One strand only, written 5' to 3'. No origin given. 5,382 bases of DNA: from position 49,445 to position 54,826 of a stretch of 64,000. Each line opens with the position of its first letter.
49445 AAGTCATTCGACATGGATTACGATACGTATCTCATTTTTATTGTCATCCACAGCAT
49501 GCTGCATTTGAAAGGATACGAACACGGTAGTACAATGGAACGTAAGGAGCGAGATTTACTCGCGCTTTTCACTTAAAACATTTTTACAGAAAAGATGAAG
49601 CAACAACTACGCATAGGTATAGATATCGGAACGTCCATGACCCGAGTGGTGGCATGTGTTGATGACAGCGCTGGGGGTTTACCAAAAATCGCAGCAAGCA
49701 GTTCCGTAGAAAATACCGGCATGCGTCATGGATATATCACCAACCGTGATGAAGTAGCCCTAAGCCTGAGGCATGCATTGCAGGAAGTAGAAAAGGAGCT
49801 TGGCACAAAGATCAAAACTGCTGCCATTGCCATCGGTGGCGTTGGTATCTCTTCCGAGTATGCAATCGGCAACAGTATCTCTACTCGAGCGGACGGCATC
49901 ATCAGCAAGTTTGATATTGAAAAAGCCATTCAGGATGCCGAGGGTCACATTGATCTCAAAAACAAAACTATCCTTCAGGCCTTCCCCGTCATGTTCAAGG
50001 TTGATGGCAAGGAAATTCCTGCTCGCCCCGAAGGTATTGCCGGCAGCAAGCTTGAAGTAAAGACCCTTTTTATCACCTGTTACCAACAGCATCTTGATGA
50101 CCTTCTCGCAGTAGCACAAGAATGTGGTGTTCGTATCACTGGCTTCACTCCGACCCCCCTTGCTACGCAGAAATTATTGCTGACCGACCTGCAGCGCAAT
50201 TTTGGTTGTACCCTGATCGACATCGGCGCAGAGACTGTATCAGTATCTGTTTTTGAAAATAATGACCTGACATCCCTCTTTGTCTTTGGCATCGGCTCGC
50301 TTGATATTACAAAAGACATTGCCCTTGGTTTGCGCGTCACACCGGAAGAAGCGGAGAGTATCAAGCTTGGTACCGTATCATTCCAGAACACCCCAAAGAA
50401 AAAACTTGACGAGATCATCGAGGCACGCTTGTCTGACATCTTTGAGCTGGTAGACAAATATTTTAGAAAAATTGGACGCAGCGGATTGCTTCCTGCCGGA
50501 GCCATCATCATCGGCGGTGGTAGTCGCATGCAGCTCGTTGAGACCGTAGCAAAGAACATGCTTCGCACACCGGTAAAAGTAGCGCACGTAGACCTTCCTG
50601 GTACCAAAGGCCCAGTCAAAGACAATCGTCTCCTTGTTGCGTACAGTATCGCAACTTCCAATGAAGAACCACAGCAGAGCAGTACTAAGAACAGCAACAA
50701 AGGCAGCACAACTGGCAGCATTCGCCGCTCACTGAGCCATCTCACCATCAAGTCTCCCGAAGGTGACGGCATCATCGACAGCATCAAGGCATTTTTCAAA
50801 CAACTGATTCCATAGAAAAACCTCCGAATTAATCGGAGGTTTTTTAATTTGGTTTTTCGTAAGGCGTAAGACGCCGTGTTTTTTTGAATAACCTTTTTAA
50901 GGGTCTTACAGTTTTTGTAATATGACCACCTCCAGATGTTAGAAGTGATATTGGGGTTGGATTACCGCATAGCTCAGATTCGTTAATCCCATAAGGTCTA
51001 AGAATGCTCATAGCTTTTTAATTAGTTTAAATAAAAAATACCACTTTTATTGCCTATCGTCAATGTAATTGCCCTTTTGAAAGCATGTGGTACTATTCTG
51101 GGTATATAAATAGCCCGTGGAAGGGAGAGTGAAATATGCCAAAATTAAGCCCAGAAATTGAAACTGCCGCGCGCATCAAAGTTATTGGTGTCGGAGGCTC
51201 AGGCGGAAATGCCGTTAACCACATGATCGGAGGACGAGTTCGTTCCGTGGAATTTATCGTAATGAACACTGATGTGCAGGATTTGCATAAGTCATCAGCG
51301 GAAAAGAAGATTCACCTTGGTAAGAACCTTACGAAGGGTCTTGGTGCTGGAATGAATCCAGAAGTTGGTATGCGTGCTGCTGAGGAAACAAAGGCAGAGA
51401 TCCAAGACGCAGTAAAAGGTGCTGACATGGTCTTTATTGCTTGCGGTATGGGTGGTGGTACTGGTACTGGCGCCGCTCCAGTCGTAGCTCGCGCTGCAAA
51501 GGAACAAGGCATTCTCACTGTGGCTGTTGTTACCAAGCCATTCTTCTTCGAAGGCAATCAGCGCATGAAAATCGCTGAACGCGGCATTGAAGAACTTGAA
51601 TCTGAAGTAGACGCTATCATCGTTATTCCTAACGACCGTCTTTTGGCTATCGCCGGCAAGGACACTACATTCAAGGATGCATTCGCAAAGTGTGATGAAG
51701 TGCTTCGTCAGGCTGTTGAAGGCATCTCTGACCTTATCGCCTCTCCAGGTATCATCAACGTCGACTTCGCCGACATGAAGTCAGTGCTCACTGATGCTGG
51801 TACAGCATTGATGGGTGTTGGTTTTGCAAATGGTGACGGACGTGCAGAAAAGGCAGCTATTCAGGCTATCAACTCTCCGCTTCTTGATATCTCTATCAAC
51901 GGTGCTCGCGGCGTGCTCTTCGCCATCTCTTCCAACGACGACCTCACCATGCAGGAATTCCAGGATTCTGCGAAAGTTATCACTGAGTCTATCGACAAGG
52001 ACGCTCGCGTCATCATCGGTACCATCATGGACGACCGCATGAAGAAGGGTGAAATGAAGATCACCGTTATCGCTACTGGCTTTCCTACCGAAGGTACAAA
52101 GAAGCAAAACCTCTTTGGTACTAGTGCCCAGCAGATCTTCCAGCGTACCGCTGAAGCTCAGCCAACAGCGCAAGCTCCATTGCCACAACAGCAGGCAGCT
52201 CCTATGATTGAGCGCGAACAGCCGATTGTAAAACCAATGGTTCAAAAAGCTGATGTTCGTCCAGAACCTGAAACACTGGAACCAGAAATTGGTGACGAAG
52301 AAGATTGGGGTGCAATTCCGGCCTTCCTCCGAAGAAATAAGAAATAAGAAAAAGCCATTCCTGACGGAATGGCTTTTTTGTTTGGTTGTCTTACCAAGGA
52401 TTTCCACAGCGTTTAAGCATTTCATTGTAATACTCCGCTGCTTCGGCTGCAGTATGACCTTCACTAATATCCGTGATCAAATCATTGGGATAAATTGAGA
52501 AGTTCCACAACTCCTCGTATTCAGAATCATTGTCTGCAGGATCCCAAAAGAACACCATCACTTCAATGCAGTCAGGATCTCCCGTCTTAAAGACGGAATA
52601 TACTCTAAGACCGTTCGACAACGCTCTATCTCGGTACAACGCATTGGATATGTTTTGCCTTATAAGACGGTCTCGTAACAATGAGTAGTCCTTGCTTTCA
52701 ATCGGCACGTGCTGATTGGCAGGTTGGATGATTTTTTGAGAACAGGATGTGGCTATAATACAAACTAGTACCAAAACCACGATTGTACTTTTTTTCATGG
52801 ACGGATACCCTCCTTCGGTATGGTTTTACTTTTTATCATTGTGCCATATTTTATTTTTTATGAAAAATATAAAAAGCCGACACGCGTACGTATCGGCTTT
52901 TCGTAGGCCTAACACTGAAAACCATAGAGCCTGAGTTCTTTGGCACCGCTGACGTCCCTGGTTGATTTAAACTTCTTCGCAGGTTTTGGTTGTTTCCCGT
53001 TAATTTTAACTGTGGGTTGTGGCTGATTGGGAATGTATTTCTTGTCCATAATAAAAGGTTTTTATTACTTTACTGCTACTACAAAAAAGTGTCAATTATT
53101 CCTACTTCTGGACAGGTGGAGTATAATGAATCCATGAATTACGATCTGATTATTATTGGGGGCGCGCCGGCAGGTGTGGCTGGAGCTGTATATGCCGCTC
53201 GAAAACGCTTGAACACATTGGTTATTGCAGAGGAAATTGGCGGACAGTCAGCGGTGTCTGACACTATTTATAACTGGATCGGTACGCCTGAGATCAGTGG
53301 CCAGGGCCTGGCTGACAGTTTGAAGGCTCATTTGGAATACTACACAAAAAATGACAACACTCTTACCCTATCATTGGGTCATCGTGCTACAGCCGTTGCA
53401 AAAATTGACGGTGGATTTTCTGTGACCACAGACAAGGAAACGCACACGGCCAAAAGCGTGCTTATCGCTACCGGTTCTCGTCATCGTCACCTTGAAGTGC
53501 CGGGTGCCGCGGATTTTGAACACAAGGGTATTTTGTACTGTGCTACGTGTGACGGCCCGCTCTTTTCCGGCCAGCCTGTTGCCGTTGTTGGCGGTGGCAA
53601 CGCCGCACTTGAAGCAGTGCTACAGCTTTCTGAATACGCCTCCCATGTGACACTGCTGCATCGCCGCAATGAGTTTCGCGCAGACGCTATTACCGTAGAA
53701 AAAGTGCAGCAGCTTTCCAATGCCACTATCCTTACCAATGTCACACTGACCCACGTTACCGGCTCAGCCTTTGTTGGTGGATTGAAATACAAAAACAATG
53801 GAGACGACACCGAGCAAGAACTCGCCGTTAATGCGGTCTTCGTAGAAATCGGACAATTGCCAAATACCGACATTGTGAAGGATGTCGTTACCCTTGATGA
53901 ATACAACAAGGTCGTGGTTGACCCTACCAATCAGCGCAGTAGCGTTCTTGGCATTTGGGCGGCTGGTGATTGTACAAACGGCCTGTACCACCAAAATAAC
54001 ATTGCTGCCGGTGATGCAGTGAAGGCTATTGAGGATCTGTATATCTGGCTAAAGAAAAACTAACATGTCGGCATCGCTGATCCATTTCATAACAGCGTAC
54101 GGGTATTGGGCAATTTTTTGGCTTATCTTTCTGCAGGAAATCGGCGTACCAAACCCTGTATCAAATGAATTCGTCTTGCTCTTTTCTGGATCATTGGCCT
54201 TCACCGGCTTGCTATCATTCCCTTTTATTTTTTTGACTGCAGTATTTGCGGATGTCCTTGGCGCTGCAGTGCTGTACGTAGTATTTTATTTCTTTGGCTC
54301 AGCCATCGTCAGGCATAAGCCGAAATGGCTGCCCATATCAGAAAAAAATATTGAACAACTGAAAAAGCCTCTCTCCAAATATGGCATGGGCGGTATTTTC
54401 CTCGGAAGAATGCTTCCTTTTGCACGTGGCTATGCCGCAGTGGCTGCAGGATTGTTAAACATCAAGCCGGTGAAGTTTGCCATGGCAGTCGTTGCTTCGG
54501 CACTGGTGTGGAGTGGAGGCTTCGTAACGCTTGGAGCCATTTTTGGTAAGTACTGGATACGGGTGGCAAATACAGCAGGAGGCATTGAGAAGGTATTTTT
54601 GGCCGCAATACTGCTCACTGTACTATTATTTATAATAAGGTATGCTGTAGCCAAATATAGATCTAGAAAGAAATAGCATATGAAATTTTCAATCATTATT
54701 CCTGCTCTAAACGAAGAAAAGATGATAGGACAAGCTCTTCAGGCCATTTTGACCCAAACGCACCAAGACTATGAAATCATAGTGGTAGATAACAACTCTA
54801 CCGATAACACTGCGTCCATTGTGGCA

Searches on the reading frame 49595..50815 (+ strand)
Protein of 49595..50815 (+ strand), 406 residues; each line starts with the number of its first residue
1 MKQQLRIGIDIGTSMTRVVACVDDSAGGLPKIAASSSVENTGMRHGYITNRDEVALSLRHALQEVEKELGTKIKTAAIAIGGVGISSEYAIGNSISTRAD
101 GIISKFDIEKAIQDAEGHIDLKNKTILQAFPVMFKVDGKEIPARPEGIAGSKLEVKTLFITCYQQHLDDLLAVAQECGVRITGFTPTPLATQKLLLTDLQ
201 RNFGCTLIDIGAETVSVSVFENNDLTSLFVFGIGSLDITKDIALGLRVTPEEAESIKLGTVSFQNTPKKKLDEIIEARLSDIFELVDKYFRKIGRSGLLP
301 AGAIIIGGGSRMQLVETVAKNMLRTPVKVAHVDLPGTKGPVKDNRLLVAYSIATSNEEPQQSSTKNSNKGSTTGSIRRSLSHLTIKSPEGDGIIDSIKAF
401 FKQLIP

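Call 81: search_protein_families(library=pfam, proteins=[window:49595-50815:+], max_evalue=0.001)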
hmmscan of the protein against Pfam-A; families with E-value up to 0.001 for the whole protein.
window:49595-50815:+ (406 aa): 3 families
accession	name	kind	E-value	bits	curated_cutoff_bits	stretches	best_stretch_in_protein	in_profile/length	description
PF14450.12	FtsA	-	4.3e-19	69.6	31.8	1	207-345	2-121/127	Cell division protein FtsA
PF02491.25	SHS2_FTSA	-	4.4e-10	40.2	25.4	1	98-161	17-79/79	SHS2 domain inserted in FTSA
PF11104.14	PilM_2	-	4.3e-06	26.3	27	0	196-330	173-305/340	Type IV pilus assembly protein PilM;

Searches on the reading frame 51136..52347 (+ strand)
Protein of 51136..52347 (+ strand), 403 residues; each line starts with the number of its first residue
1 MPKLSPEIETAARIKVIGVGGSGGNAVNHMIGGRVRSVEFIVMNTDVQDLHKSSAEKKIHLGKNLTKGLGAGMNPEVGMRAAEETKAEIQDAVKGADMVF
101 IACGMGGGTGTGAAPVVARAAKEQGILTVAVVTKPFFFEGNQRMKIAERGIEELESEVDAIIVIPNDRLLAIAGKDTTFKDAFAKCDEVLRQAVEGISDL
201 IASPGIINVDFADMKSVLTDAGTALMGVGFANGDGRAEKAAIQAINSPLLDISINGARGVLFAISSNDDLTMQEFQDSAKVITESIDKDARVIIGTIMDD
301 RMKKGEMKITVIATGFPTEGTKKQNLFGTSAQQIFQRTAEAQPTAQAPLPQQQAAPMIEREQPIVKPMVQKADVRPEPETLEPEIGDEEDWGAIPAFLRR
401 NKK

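Call 81: search_protein_families(library=pfam, proteins=[window:51136-52347:+], max_evalue=0.001)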
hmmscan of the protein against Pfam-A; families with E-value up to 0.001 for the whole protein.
window:51136-52347:+ (403 aa): 3 families
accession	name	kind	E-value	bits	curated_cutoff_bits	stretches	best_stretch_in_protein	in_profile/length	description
PF00091.31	Tubulin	-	3.4e-50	171.4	33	1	13-173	1-189/190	Tubulin/FtsZ family, GTPase domain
PF12327.13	FtsZ_C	-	1.1e-30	106.2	27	1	222-316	1-94/95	FtsZ family, C-terminal domain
PF13460.12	NAD_binding_10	-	0.00056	20.3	27.2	0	84-134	49-98/184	NAD(P)H-binding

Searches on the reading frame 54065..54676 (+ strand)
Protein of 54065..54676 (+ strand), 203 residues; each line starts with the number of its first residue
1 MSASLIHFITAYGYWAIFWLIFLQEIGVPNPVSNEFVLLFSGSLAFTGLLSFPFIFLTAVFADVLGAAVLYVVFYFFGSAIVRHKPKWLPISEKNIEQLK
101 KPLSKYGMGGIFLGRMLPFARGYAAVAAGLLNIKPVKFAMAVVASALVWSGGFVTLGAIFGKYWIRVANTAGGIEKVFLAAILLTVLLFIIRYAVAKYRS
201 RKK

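Call 20: search_protein_families(library=pfam, proteins=[window:54065-54676:+], max_evalue=0.00001)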
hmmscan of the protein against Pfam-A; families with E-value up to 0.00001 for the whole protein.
window:54065-54676:+ (203 aa): 1 family
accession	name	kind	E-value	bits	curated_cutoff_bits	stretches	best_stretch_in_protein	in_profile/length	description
PF09335.16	VTT_dom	-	1.5e-13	51.7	33.9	1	44-158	7-122/123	VTT domain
